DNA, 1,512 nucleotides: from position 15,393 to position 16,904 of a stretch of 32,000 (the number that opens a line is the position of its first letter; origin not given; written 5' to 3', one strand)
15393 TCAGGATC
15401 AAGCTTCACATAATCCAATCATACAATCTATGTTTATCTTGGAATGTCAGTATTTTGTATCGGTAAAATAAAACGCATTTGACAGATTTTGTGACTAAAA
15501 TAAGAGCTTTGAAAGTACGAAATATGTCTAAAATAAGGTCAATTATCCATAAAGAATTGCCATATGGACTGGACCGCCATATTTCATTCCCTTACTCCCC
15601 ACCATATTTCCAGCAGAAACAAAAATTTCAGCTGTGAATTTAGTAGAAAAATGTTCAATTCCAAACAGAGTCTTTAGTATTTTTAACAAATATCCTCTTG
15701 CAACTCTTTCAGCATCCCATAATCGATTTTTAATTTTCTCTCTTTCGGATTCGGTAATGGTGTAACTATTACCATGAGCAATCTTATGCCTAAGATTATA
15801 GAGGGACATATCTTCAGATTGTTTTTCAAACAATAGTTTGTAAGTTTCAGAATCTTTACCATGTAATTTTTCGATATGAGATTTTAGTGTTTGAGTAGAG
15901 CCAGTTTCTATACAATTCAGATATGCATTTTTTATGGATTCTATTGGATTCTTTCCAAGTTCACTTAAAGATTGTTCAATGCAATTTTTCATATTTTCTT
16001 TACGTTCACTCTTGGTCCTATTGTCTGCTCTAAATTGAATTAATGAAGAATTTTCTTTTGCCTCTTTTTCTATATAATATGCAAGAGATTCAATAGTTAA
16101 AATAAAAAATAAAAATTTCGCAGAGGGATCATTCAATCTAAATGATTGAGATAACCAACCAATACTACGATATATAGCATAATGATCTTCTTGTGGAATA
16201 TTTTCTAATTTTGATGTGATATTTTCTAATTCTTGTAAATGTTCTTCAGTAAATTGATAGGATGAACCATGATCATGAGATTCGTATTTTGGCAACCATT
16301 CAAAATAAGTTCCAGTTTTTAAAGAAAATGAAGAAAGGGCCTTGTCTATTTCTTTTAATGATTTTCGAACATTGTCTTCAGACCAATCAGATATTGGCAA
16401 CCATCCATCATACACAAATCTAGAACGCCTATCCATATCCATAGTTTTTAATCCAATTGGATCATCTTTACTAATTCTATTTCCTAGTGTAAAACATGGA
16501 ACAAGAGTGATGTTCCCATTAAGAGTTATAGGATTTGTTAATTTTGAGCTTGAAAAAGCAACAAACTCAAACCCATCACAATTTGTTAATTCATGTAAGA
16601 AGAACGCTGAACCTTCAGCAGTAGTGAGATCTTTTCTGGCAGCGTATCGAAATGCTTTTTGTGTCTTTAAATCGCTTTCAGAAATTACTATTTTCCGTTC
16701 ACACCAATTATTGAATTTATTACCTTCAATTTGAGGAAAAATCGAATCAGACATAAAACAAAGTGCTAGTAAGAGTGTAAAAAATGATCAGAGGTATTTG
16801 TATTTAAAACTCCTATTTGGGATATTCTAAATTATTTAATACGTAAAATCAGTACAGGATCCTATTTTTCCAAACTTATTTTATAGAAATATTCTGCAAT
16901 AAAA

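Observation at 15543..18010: Divergent pair of large orphan proteins that each end in a HEPN-type R-H-K-x-x-H motif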

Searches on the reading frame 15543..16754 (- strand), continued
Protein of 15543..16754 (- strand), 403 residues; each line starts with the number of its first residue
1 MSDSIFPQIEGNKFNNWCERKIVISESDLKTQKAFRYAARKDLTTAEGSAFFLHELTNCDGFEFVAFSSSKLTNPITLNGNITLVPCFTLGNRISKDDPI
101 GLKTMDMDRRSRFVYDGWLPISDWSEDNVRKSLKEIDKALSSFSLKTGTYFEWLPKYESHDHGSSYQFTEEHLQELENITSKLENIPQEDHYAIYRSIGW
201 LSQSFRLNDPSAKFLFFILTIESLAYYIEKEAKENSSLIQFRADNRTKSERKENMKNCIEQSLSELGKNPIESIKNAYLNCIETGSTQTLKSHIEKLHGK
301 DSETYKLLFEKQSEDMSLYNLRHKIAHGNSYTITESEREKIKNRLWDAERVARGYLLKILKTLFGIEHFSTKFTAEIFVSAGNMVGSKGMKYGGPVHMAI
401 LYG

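Call 44: search_protein_families(library=padloc, alignment_id=A3, max_evalue=0.00001)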
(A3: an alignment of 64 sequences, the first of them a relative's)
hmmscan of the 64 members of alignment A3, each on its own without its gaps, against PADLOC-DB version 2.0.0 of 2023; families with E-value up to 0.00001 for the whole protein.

A. member 1, L001:665-1534:+ (289 aa): 0 families

B. families by the number of members that match (of 64 scanned): 36 families (the first 25 are shown)
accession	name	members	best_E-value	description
PDLC04135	mad3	2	3.8e-23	mads_3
PDLC00407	ThsA1|ThsA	1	4.7e-28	STALD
PDLC04906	PDC-S09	1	5.8e-28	-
PDLC04904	PDC-S09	1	1.2e-25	-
PDLC03859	LmuB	1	8.3e-24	-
PDLC01495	PD_DExK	1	1.1e-22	"CAS-I,CAS-II,CAS-III,CAS-IV,CAS-V,CAS-VI; associated"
PDLC00409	ThsA1|ThsA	1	3.7e-21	STALD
PDLC04902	PDC-S09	1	5.7e-21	-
PDLC03856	LmuA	1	8.5e-18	-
PDLC03928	PsyrT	1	1.2e-17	-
PDLC00745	Effector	1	8.3e-16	Endonuclease (NucC)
PDLC04905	PDC-S09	1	9.5e-16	-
PDLC01051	NucC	1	3.4e-13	NucC nuclease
PDLC03962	ShosT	1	1.1e-12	-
PDLC03986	PD-Lambda-3_A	1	2e-12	-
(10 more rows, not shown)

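Call 56: find_encoding_contigs(protein=P0001, flank=10000, max_places=4)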
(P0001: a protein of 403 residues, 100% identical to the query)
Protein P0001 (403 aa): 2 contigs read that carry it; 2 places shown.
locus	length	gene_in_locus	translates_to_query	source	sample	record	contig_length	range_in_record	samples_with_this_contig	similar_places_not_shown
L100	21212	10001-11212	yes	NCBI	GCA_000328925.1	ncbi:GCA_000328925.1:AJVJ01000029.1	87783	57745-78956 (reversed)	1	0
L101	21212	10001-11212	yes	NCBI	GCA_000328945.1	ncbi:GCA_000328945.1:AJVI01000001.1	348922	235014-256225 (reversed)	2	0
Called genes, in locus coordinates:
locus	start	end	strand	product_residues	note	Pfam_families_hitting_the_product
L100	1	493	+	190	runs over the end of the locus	PF02445:NadA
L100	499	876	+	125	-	PF02445:NadA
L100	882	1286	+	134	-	PF13174:TPR_6 (faint), PF13432:TPR_16 (weak), PF07719:TPR_2 (faint), PF13181:TPR_8 (faint), PF13424:TPR_12 (faint), PF12895:ANAPC3, PF14559:TPR_19, PF00515:TPR_1 (weak), +4 more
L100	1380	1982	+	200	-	-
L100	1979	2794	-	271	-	PF02749:QRPTase_N, PF01729:QRPTase_C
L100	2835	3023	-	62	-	PF06093:Spt4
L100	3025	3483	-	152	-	PF00575:S1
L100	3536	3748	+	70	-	-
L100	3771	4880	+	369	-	PF01883:FeS_assembly_P, PF00142:Fer4_NifH (faint), PF01656:CbiA, PF09140:MipZ (weak), PF10609:ParA, PF13614:AAA_31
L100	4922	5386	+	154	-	PF04019:DUF359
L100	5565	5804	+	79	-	-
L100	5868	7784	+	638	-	-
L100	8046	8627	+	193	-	-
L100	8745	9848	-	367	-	-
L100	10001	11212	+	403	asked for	PF18735:HEPN_RiboL-PSP (weak)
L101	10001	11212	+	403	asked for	PF18735:HEPN_RiboL-PSP (weak)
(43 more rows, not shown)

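Call 75: search_dna_similar(query=window:15543-16754:-, collection=plasmids, mode=protein, max_rows=10)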
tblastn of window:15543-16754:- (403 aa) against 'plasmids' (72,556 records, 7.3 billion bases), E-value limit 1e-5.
No match.

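Call 77: search_dna_similar(query=window:15543-16754:-, collection=phages, mode=protein, max_rows=10)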
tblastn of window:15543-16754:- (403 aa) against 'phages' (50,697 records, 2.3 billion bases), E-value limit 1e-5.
No match.

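Call 88: fold_search(model_id=the predicted structure, library=viral)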
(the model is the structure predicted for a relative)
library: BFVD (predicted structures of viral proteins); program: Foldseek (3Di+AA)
matches with E <= 10: 237; with E <= 0.001: 0
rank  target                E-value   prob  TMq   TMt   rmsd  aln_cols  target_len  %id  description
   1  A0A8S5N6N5            2.6e-01  0.08  0.13  0.11  45.9       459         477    9  STRUCTURAL MAINTENANCE OF CHROMOSOMES PROTEIN [Siphoviridae sp. ctfWC31]
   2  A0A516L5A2            3.2e-01  0.07  0.08  0.10  37.5       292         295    8  (no name in the UniProt tables at hand)
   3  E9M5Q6                4.1e-01  0.14  0.12  0.15  15.4       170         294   12  LANA-like protein [Cricetid gammaherpesvirus 2]
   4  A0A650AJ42            4.1e-01  0.14  0.13  0.14  21.9       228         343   11  (no name in the UniProt tables at hand)
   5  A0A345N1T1            4.8e-01  0.06  0.11  0.15  19.6       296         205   10  (no name in the UniProt tables at hand)
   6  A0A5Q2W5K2            5.8e-01  0.08  0.09  0.05  22.0       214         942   16  (no name in the UniProt tables at hand)
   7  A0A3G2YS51            6.3e-01  0.08  0.10  0.14  20.9       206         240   13  DUF7217 domain-containing protein [Serratia phage vB_SmaA_3M]
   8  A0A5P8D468            6.7e-01  0.20  0.15  0.22  19.9       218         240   10  DUF7217 domain-containing protein [Pectobacterium phage Wc4]
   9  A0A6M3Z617            6.7e-01  0.10  0.11  0.18  19.6       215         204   14  P42 (Fragment) [Influenza D virus]
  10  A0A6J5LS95            9.3e-01  0.04  0.08  0.06  41.7       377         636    9  Uncharacterized protein [uncultured Caudovirales phage]
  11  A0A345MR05            1.0e+00  0.06  0.11  0.16  20.0       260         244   12  (no name in the UniProt tables at hand)
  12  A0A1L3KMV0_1          1.0e+00  0.05  0.12  0.05  25.5       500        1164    9  RNA-directed RNA polymerase L [Beihai hermit crab virus 3]
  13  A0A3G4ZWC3            1.1e+00  0.06  0.11  0.13  21.9       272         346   14  Uncharacterized protein [Edafosvirus sp.]
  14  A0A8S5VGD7            1.1e+00  0.04  0.09  0.09  27.8       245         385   14  Uncharacterized protein [Myoviridae sp. ctkfK18]
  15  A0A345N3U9            1.1e+00  0.04  0.11  0.14  17.4       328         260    8  (no name in the UniProt tables at hand)
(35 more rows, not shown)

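Call 92: find_related_loci(query=A1, collection=viral_contigs, flank=8000)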
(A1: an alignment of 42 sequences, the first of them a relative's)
Query A1 (403 aa) in viral_contigs; peptide patterns used: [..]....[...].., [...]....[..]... (x = any residue, [..] = any of these).
46 stretches matched a pattern, but none encodes a relative of the query by tblastn (E <= 1e-3).

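Call 96: search_protein_families(library=phrogs, proteins=[window:15543-16754:-], max_evalue=0.1)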
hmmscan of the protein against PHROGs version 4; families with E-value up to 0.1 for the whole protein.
window:15543-16754:- (403 aa): 1 family
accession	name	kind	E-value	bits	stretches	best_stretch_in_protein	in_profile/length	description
phrog_7724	-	unknown function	0.052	14.8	0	163-178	26-41/57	-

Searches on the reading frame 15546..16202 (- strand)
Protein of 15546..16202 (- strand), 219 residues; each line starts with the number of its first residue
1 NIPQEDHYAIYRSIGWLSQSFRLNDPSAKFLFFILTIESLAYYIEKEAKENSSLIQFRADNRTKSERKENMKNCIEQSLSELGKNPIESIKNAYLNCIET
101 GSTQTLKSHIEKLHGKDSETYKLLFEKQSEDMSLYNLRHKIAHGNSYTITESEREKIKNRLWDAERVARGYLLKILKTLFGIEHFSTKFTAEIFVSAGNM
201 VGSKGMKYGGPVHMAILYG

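Call 100: search_solved_structures(query=A6, max_evalue=10, show_alignments=3)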
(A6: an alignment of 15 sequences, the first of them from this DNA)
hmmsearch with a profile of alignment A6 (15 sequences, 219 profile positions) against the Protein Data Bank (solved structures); distinct sequences matched with E-value up to 10: 5.
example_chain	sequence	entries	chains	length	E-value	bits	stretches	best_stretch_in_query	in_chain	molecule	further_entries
3eza_A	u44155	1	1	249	0.37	13.4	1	107-189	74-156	PHOSPHOTRANSFERASE SYSTEM, ENZYME I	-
1zym_A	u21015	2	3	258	0.38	13.4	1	107-189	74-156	ENZYME I | Phosphoenolpyruvate-protein phosphotransferase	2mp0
1eza_A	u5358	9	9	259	0.38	13.4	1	107-189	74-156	ENZYME I | PHOSPHOTRANSFERASE SYSTEM, ENZYME I | PROTEIN (PHOSPHOTRANSFER SYSTEM, ENZYME I)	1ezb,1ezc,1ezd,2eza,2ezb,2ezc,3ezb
4dvz_A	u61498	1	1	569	1.2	11.8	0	58-122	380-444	Cytotoxicity-associated immunodominant antigen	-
4g0h_A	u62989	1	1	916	2.3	10.8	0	58-121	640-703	Cytotoxicity-associated immunodominant antigen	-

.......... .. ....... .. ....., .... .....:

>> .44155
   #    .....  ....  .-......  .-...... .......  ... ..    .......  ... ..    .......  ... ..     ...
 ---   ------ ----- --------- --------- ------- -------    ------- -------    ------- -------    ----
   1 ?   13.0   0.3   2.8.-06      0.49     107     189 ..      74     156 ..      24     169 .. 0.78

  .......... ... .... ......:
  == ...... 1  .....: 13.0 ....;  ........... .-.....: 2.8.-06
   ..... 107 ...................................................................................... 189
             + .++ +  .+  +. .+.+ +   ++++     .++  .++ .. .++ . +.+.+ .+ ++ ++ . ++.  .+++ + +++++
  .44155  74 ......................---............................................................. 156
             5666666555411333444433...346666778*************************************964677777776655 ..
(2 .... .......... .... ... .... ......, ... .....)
